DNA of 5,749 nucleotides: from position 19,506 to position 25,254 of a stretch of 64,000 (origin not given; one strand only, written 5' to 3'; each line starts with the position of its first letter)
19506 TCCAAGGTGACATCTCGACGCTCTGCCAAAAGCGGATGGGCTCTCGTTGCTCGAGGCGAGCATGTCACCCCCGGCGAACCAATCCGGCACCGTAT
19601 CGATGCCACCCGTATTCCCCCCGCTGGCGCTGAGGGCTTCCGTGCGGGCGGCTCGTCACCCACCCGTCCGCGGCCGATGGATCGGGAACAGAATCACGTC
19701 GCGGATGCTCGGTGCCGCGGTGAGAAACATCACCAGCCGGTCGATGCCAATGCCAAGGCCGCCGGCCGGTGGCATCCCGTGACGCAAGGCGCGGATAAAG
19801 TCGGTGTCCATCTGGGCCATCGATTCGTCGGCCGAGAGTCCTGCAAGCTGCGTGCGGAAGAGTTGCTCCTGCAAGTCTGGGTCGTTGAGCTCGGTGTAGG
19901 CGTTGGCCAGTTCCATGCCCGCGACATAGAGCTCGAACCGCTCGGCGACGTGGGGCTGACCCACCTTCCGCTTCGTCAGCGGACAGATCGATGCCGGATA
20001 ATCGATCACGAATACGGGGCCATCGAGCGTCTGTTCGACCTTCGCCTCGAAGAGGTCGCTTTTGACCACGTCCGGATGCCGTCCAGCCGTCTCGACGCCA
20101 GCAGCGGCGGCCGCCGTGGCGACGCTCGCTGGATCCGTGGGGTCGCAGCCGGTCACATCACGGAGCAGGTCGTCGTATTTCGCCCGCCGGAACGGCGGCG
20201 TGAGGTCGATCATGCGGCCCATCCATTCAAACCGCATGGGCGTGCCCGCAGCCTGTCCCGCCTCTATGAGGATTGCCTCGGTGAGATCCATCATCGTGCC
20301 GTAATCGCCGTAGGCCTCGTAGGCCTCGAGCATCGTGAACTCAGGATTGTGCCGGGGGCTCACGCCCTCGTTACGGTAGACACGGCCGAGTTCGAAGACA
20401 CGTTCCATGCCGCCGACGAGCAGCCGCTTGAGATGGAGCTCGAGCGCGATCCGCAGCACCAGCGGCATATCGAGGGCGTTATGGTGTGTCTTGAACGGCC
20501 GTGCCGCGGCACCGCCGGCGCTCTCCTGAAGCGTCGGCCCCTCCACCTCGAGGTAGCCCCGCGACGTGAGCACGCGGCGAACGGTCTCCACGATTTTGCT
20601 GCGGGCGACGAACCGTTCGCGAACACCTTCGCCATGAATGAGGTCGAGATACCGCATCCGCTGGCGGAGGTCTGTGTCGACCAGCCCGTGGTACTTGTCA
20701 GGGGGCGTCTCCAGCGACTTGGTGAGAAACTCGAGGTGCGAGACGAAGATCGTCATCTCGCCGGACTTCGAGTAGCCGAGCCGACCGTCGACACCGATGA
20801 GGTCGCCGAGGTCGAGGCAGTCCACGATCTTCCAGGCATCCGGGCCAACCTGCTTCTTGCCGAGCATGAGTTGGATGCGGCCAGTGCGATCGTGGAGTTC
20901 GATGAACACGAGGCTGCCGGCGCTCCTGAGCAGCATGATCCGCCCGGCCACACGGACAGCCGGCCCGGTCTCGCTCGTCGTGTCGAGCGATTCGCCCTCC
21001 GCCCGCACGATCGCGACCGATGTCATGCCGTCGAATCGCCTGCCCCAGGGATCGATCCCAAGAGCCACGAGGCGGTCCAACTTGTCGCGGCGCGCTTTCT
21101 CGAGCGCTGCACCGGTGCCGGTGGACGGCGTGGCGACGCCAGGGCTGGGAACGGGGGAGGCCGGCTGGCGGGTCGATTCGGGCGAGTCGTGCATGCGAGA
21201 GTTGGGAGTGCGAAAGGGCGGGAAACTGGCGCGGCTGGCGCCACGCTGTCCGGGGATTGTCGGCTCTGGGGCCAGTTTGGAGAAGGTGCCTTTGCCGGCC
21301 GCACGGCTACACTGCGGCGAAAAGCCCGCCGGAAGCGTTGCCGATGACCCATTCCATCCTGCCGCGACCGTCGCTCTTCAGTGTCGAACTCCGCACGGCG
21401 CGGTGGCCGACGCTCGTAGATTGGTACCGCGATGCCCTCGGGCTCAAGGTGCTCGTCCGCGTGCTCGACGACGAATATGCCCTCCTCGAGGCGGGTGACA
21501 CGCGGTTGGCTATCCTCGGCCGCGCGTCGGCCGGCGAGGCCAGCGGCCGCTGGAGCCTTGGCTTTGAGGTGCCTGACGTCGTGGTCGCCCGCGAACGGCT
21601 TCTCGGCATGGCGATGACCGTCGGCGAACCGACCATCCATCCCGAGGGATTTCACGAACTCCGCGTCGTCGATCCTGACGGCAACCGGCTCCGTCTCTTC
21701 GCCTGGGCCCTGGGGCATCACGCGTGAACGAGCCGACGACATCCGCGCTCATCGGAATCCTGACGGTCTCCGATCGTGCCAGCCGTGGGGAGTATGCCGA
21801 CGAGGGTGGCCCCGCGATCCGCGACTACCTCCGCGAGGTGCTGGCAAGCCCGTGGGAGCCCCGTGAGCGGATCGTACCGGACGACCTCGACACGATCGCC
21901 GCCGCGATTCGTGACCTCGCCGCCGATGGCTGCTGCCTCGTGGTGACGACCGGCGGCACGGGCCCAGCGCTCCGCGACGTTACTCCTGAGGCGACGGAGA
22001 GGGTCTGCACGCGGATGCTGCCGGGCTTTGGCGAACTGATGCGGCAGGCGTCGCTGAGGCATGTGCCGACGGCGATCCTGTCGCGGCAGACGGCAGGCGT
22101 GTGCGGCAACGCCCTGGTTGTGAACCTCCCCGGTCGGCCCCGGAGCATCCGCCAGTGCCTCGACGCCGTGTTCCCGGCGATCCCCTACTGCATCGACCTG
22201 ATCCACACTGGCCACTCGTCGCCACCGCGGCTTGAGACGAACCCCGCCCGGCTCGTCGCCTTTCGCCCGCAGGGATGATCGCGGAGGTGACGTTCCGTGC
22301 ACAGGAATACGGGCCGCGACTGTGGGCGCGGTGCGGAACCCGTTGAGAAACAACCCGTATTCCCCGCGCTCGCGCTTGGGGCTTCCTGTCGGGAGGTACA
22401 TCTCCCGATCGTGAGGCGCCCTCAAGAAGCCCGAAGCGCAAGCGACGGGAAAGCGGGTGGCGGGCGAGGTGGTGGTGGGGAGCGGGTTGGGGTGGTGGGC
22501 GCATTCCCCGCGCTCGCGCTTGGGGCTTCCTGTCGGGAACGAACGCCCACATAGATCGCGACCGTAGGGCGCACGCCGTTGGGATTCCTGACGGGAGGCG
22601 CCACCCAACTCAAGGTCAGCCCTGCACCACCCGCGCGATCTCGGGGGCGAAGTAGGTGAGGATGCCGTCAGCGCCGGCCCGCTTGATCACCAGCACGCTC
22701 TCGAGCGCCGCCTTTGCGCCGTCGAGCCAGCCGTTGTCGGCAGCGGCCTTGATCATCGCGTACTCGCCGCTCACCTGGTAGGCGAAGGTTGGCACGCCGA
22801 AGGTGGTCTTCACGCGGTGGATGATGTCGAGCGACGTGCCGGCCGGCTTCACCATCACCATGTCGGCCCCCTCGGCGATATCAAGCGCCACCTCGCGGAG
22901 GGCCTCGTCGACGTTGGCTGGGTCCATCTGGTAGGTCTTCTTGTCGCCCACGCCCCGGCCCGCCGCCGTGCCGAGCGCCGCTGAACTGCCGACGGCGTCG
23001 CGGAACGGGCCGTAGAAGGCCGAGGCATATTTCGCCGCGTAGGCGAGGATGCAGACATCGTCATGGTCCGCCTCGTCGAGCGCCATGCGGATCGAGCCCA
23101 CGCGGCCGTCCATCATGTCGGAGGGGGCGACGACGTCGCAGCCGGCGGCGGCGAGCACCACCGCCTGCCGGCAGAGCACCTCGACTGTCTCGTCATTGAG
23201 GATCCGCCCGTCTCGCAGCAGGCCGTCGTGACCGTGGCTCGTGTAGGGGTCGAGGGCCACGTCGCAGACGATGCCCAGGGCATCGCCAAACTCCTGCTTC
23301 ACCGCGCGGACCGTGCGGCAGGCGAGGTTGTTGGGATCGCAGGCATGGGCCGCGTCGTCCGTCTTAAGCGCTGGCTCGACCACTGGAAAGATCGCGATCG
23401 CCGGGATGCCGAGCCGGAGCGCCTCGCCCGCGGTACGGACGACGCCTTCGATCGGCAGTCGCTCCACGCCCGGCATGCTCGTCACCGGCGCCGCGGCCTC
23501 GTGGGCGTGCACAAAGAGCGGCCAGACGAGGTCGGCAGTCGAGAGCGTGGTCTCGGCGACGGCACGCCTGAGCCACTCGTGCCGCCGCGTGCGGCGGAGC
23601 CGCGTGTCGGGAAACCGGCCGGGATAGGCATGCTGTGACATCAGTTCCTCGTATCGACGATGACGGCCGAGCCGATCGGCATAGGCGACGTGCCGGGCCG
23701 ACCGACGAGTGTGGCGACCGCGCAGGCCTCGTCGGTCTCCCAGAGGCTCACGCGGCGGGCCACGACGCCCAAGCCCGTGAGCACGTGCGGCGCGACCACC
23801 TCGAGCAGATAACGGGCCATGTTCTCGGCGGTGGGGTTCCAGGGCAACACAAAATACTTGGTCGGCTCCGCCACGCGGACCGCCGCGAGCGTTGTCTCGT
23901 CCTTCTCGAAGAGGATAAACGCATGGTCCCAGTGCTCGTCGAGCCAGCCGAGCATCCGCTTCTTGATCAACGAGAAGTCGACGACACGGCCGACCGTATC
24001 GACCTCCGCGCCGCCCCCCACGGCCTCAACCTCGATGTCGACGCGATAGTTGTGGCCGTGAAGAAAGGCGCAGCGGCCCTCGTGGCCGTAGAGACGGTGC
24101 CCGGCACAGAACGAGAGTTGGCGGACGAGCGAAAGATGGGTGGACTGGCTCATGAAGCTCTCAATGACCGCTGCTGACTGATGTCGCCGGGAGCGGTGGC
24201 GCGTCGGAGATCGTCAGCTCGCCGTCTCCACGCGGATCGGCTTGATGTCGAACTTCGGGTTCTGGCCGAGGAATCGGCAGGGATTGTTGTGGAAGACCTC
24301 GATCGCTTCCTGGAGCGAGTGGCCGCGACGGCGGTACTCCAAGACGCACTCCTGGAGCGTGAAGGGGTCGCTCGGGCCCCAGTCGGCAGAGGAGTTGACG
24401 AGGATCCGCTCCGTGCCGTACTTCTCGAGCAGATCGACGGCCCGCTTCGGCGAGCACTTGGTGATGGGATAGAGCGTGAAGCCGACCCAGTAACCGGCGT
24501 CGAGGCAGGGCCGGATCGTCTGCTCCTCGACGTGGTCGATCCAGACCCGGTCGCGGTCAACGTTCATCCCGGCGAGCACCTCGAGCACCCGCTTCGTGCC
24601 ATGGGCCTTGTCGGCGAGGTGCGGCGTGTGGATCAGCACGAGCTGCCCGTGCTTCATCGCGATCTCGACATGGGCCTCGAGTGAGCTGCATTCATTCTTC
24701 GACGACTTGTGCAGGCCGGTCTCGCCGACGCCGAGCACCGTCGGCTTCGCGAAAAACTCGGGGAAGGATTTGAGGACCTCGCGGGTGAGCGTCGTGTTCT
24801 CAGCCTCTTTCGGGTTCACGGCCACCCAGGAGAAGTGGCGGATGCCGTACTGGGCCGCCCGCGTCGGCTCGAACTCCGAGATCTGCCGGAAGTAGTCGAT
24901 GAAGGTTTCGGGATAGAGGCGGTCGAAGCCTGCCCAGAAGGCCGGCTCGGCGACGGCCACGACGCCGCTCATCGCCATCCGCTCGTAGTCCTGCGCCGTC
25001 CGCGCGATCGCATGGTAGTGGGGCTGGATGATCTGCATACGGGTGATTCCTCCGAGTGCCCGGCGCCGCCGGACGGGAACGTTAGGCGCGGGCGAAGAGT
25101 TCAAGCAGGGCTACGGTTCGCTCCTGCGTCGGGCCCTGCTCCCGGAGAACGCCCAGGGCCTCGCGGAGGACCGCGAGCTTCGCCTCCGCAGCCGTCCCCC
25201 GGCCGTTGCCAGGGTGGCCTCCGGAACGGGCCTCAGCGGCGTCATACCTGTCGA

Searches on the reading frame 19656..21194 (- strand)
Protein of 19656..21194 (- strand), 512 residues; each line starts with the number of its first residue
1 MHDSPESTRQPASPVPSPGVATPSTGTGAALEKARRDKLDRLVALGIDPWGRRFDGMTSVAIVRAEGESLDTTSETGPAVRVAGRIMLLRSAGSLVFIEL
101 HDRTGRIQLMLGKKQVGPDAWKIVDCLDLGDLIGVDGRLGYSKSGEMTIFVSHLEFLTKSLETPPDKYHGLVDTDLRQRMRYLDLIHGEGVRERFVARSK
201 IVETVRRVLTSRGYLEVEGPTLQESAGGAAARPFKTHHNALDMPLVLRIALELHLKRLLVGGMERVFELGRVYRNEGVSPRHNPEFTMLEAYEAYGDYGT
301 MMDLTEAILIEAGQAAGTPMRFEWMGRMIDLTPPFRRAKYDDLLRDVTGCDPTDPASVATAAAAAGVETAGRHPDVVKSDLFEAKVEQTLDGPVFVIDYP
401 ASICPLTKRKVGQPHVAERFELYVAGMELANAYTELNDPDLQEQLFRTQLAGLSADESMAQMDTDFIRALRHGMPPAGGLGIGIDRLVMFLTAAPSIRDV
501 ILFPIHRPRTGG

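Call 7: search_protein_families(library=pfam, proteins=[window:19656-21194:-], max_evalue=0.001)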
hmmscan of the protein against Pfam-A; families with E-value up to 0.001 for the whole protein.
window:19656-21194:- (512 aa): 3 families
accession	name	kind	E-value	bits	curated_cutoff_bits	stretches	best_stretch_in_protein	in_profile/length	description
PF00152.25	tRNA-synt_2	-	3.4e-83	279.7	25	1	174-505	2-306/308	tRNA synthetases class II (D, K and N)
PF01336.31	tRNA_anti-codon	-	5.5e-14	52.3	27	1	80-156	1-74/75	OB-fold nucleic acid binding domain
PF01409.25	tRNA-synt_2d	-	1.3e-05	25.2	19.8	0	265-293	104-132/246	tRNA synthetases class II core domain (F)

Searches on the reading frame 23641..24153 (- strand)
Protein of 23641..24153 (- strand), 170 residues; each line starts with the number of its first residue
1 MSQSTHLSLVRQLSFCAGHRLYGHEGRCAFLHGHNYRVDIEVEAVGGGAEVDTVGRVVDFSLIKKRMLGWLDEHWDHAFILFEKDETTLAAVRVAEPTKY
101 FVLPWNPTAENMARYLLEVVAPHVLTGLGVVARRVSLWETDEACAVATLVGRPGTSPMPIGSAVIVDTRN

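Call 7: search_protein_families(library=pfam, proteins=[window:23641-24153:-], max_evalue=0.001)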
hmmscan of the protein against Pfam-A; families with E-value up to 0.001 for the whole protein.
window:23641-24153:- (170 aa): 1 family
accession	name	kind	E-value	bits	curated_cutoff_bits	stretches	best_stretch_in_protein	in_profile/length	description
PF01242.24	PTPS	-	3.7e-25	88.7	22.4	1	10-147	3-118/121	6-pyruvoyl tetrahydropterin synthase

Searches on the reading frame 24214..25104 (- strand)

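Call 7: search_protein_families(library=pfam, proteins=[window:24214-25104:-], max_evalue=0.001)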
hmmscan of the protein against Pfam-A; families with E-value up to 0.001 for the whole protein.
window:24214-25104:- (296 aa): 1 family
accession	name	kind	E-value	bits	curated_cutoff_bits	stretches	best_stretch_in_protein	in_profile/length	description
PF01026.27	TatD_DNase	-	5e-11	42.9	27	1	83-243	48-207/253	TatD related DNase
